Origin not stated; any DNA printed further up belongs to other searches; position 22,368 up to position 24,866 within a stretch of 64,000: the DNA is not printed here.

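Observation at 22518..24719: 733-aa protein fusing an unknown ~370-aa N-terminal domain to two tandem Lrp/AsnC-like wHTH modules, flanked by MFS transporter genes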

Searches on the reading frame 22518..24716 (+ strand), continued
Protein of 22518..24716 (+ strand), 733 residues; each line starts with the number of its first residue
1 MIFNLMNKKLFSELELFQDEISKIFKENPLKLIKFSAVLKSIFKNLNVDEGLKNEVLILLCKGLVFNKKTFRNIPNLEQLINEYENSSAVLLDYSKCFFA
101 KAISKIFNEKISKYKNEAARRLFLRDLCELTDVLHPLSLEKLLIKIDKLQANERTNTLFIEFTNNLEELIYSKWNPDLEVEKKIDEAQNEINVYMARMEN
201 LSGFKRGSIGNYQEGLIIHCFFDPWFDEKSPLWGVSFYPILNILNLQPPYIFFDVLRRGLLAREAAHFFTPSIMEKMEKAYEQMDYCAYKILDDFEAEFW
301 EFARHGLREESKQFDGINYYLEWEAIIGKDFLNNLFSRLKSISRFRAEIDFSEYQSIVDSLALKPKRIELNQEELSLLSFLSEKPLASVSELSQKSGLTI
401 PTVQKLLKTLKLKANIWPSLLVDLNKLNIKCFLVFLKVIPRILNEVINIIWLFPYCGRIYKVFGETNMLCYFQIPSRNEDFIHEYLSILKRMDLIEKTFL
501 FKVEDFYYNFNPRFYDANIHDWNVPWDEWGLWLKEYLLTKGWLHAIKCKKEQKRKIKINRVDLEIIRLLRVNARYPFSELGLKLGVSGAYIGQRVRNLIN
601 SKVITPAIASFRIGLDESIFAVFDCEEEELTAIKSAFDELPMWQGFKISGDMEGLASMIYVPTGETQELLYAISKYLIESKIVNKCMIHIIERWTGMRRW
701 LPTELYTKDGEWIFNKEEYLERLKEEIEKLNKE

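Call 19: find_encoding_contigs(protein=P0032, flank=6000, max_places=2)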
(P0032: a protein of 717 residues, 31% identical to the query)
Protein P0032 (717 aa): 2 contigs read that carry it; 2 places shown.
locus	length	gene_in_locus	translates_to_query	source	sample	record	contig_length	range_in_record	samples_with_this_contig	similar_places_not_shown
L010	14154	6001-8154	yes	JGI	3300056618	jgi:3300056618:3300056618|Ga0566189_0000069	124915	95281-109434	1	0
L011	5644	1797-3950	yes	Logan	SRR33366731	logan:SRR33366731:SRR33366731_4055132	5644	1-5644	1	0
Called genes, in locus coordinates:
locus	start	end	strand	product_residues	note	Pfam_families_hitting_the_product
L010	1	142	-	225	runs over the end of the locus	PF01963:TraB_PrgY_gumN (faint)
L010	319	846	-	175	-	PF03551:PadR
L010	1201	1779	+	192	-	PF01066:CDP-OH_P_transf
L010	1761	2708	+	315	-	PF00294:PfkB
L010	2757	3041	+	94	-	-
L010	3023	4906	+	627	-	PF08915:tRNA-Thr_ED, PF00587:tRNA-synt_2b, PF03129:HGTP_anticodon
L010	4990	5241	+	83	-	-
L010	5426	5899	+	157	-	-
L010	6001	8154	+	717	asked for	PF13412:HTH_24 (faint), PF09339:HTH_IclR (faint), PF12802:MarR_2 (faint), PF01047:MarR, PF13404:HTH_AsnC-type (weak)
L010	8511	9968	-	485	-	PF01835:MG2 (faint)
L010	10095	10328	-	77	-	-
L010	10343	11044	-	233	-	PF25213:HVO_A0261_N (faint), PF01978:TrmB (faint), PF02796:HTH_7 (faint)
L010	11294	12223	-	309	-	-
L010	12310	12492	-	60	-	-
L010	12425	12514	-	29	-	-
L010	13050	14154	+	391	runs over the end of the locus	PF00108:Thiolase_N, PF00109:ketoacyl-synt, PF22691:Thiolase_C_1, PF02803:Thiolase_C (weak)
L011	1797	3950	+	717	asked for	PF13412:HTH_24 (faint), PF09339:HTH_IclR (faint), PF12802:MarR_2 (faint), PF01047:MarR, PF13404:HTH_AsnC-type (weak)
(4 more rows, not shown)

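Call 20: predict_structure(alignment_id=A1)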
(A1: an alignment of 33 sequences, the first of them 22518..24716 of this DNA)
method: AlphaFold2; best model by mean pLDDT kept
length: 733 residues; sequences in the alignment: 33
mean_pLDDT: 86.1   pTM: 0.71
mean pLDDT of the five models: 86.1, 86.0, 85.2, 85.0, 85.0
residues with pLDDT >= 90: 343; 70-90: 326; 50-70: 49; < 50: 15
segments of 3 or more residues with pLDDT < 50: 1-7, 546-552
pLDDT, mean of each block of 10 residues (from residue 1): 44 78 90 92 85 87 72 79 87 94 95 84 90 83 84 84 94 94 97 97 92 92 87 88 94 96 96 88 94 93 73 75 76 92 89 81 72 92 87 89 86 77 90 95 92 92 93 94 96 94 92 88 84 80 48 67 87 73 81 91 87 72 91 89 93 94 84 90 91 72 83 93 94 82
secondary structure, 60 per line:
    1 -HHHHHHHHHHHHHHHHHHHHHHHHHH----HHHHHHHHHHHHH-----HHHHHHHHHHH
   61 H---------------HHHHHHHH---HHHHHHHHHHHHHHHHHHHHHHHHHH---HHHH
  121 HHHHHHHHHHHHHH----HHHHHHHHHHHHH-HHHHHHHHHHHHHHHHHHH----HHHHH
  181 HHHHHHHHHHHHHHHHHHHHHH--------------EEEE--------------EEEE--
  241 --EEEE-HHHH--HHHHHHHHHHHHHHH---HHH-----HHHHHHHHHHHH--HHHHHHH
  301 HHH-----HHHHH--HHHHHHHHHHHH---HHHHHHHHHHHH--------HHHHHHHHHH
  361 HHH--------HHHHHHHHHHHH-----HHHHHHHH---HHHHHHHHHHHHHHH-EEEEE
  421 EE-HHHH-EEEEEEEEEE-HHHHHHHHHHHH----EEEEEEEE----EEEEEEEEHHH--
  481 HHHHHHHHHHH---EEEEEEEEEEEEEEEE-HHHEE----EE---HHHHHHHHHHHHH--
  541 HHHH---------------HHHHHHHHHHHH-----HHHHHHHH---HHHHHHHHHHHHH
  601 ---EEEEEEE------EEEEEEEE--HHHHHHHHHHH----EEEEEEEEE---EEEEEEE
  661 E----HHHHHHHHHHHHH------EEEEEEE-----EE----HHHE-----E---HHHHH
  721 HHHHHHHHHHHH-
elements in order (helices of 4 or more, strands of 3 or more residues): H2-27 H32-44 H50-61 H77-84 H88-113 H117-134 H139-151 H153-171 H176-202 E217-220 E235-238 E243-246 H248-251 H254-268 H280-291 H294-303 H309-313 H316-327 H331-342 H351-363 H372-383 H389-396 H400-414 E416-422 H424-427 E429-438 H440-451 E456-463 E468-475 H481-491 E495-510 H526-538 H541-544 H560-571 H577-584 H588-600 E604-610 E617-624 H627-637 E642-650 E654-661 H666-678 E685-691 H716-732
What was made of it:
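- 23613..24047 (+): Lrp/AsnC module 1 (wHTH plus RAM), aa ~366-510. AF2 topology is HTH plus beta-alpha-beta-beta-alpha-beta (call 20).
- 24048..24179 (+): Trp-rich inter-module linker/extension, aa ~511-554, with invariant W522, W526, D527, W529 and G530. AF2 (call 20): helix 526-538; residues 546-552 disordered.
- AF2 predicts a compact multi-domain protein with pTM 0.71 (call 20).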

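Call 28: fold_search(model_id=the predicted structure, library=pdb)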
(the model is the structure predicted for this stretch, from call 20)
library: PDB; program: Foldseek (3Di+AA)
matches with E <= 10: 556; with E <= 0.001: 13
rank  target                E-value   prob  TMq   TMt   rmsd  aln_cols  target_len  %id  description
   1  4ch7                  2.8e-09  1.00  0.28  0.58  12.9       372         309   15  Crystal structure of the siroheme decarboxylase NirDL (released 2014-07-30)
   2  4czc                  1.5e-08  1.00  0.28  0.58  12.6       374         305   14  Crystal structure of the siroheme decarboxylase NirDL in co-complex with iron-uroporphyrin III analogue (released 2014-07-30)
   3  2dbb_B                4.7e-05  1.00  0.15  0.58   5.2       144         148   19  Crystal structure of PH0061 (released 2006-06-15)
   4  2cyy                  7.3e-05  1.00  0.16  0.67   4.1       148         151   17  Crystal structure of PH1519 from Pyrococcus horikosii OT3 (released 2006-09-19)
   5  2dbb_A                8.3e-05  1.00  0.15  0.60   5.1       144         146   19  Crystal structure of PH0061 (released 2006-06-15)
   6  2e1c_MODEL_1_A        2.4e-04  1.00  0.15  0.63   4.5       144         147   17  Structure of Putative HTH-type transcriptional regulator PH1519/DNA Complex (released 2007-12-04)
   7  9w4w                  4.7e-04  1.00  0.15  0.58   5.0       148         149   19  Structure of transcription factor in complex with L-Ile (released 2026-03-25)
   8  7fby                  5.9e-04  1.00  0.15  0.59   5.0       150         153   19  Crystal Structure of PH0140 from Pyrococcus horikosii OT3 (released 2022-07-20)
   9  9w4v_A                5.9e-04  1.00  0.15  0.58   5.1       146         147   18  Structure of transcription factor in complex with D-allo-Ile (released 2026-03-25)
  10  2znz_C                6.1e-04  1.00  0.15  0.64   4.5       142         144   18  Crystal structure of FFRP (released 2009-03-17)
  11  8q90_A                6.7e-04  1.00  0.16  0.67   3.4       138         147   17  Halophilic Lrp transcription factor (released 2024-01-31)
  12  1ri7                  8.3e-04  1.00  0.16  0.67   4.1       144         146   17  crystal structure of a protein in the LRP/ASNC family from the hyperthermophilic archaeon Pyrococcus sp. OT3 (released 2004-03-09)
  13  2p6t_B                8.3e-04  1.00  0.15  0.57   4.8       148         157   18  CRYSTAL STRUCTURE OF TRANSCRIPTIONAL REGULATOR NMB0573 and L-LEUCINE COMPLEX FROM NEISSERIA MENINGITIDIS (released 2007-04-03)
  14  2p6t_F                1.1e-03  1.00  0.16  0.63   3.9       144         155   17  CRYSTAL STRUCTURE OF TRANSCRIPTIONAL REGULATOR NMB0573 and L-LEUCINE COMPLEX FROM NEISSERIA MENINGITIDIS (released 2007-04-03)
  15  2p5v_C                1.1e-03  1.00  0.15  0.58   4.8       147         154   17  Crystal Structure of Transcriptional Regulator NMB0573 from Neisseria Meningitidis (released 2007-04-03)
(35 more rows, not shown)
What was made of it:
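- On Lrp/AsnC (FFRP) transcription regulators: The AF2 topology agrees (call 20) and Foldseek TM 0.58-0.69 holds over whole Lrp chains (call 28).
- On Sirohaem decarboxylase (AhbA/B, NirDL): Foldseek to 4ch7/4czc over 372-374 columns, E 3e-9 to 1.5e-8 (call 28).
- Closest known: NirDL / AhbA-AhbB sirohaem decarboxylase. Same: It is the best whole-C-terminus structural match (call 28).
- The tandem pair superposes on single-chain NirDL over 372 columns, E 3e-9 (call 28). The Lrp fold is used catalytically in NirDL/AhbAB (call 28).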

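Call 31: find_encoding_contigs(protein=P0004, flank=6000, max_places=1)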
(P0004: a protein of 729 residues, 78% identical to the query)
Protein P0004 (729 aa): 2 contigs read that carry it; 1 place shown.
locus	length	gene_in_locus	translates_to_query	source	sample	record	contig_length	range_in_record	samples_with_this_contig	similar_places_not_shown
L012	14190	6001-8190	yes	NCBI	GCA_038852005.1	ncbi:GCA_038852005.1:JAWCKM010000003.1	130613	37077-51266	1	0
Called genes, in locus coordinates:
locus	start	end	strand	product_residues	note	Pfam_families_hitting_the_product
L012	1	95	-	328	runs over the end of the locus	PF04167:DUF402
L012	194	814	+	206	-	PF00117:GATase, PF07722:Peptidase_C26 (weak), PF04204:HTS (weak), PF07685:GATase_3 (weak)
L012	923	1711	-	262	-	PF13197:DUF4013, PF13240:Zn_Ribbon_1 (weak)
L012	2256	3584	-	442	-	PF00696:AA_kinase, PF13840:ACT_7 (weak), PF22468:ACT_9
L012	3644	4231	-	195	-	PF07894:SACK1 (faint), PF11495:TrmB_EBD_N (weak), PF13091:PLDc_2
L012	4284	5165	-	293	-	PF06790:UPF0259, PF25231:DUF7847, PF13240:Zn_Ribbon_1 (weak)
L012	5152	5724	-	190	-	PF01306:LacY_symp (weak), PF05977:MFS_3 (weak), PF12832:MFS_1_like, PF13347:MFS_2 (weak), PF07690:MFS_1, PF00083:Sugar_tr (weak)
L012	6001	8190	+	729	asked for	PF12802:MarR_2 (faint), PF13412:HTH_24 (weak), PF13404:HTH_AsnC-type (weak)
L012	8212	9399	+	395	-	PF05977:MFS_3 (weak), PF12832:MFS_1_like (weak), PF07690:MFS_1, PF12832:MFS_1_like (weak), PF00083:Sugar_tr (weak), PF07690:MFS_1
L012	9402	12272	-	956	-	PF04851:ResIII, PF00270:DEAD, PF00271:Helicase_C, PF19306:WHD_Lhr, PF08494:DEAD_assoc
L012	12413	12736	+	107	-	PF03551:PadR, PF13601:HTH_34 (weak)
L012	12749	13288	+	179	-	PF10502:Peptidase_S26 (weak)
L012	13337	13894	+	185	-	PF00352:TBP, PF11858:DUF3378 (faint), PF00352:TBP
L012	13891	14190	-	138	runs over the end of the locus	PF13905:Thioredoxin_8 (faint), PF00085:Thioredoxin, PF13098:Thioredoxin_2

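Call 32: find_encoding_contigs(protein=P0008, flank=6000, max_places=1)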
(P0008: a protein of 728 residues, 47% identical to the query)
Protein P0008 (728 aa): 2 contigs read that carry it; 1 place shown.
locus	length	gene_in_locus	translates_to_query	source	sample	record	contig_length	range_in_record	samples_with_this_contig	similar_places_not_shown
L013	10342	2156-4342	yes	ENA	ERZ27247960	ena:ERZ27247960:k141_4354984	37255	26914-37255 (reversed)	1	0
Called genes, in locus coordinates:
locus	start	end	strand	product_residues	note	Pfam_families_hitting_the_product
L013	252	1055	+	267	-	PF18902:DUF5658 (weak)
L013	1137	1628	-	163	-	PF02830:V4R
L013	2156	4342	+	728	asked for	PF13404:HTH_AsnC-type (weak), PF13412:HTH_24, PF13404:HTH_AsnC-type, PF13412:HTH_24 (weak)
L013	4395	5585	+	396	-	PF07690:MFS_1, PF12832:MFS_1_like, PF00083:Sugar_tr (weak), PF07690:MFS_1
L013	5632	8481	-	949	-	PF00270:DEAD, PF04851:ResIII (weak), PF00271:Helicase_C, PF19306:WHD_Lhr, PF08494:DEAD_assoc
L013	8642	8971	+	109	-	PF03551:PadR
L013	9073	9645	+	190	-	PF10502:Peptidase_S26 (faint)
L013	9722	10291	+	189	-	PF00352:TBP, PF11858:DUF3378 (faint), PF00352:TBP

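Call 49: search_protein_families(library=pfam, proteins=[L010:5426-5896:+, L001:6746-7234:-, L006:4756-5304:+, L002:7339-7893:+], max_evalue=0.1)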
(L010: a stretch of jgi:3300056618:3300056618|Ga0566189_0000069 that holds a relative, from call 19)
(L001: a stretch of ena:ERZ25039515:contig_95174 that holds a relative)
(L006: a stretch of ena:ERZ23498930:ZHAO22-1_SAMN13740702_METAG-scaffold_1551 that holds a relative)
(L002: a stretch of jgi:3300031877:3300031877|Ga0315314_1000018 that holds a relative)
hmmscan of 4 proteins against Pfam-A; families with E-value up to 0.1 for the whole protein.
L010:5426-5896:+ (157 aa): 0 families

L001:6746-7234:- (163 aa): 2 families
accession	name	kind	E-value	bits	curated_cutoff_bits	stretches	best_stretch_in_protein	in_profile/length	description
PF02830.23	V4R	-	2.9e-16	59.7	31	1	81-140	2-61/62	V4R domain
PF14196.11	ATC_hydrolase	-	0.02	16.1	28.1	1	28-137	34-143/145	L-2-amino-thiazoline-4-carboxylic acid hydrolase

L006:4756-5304:+ (183 aa): 3 families
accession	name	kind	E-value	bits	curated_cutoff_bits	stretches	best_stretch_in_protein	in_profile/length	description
PF01037.27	AsnC_trans_reg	-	3e-15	56.3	25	2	7-79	2-69/73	Lrp/AsnC ligand binding domain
PF22482.2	AsnC_trans_reg_3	-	0.005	17.4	24.4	0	22-81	31-83/95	PF0864 C-terminal dimeric alpha+beta barrel domain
PF08889.16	WbqC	-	0.068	13.4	21.3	1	46-110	98-166/218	WbqC-like protein family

L002:7339-7893:+ (185 aa): 0 families

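Call 78: search_protein_families(library=ncbifam, proteins=[L001:6746-7234:-, L010:5426-5896:+], max_evalue=0.001)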
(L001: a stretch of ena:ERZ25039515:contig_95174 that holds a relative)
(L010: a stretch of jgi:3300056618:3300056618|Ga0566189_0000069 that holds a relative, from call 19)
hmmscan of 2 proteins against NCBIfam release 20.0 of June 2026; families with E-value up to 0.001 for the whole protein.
L001:6746-7234:- (163 aa): 1 family
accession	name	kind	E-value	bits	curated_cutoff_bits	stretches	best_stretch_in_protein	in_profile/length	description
NF053755.1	MsvR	equivalog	7.4e-13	48.7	220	1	33-139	132-236/236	transcriptional factor MsvR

L010:5426-5896:+ (157 aa): 0 families

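Call 79: search_protein_families(library=padloc, proteins=[window:22533-24716:+, L001:6746-7234:-], max_evalue=0.01)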
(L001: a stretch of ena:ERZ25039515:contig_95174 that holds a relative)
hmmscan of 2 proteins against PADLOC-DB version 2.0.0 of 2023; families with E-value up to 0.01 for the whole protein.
window:22533-24716:+ (728 aa): 4 families
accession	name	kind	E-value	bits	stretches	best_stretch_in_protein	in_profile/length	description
PDLC01434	CasR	-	0.00033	18.6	1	339-407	106-167/191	"CAS-I,CAS-II,CAS-III,CAS-IV,CAS-V,CAS-VI; associated_signaling"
PDLC01879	CARF3--CARF_TM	-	0.00036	18.2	1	351-408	141-197/222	-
PDLC01438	Csa3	-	0.0025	15.9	0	348-406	137-184/305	"CAS-I,CAS-II,CAS-III,CAS-IV,CAS-V,CAS-VI; associated_signaling"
PDLC01044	Csa3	-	0.0025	15.7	0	337-406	109-174/194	Type I-A associated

L001:6746-7234:- (163 aa): 0 families
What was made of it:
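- Tried and rejected: PADLOC gave only weak HTH-level hits (CasR/Csa3 wHTH) (call 79).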
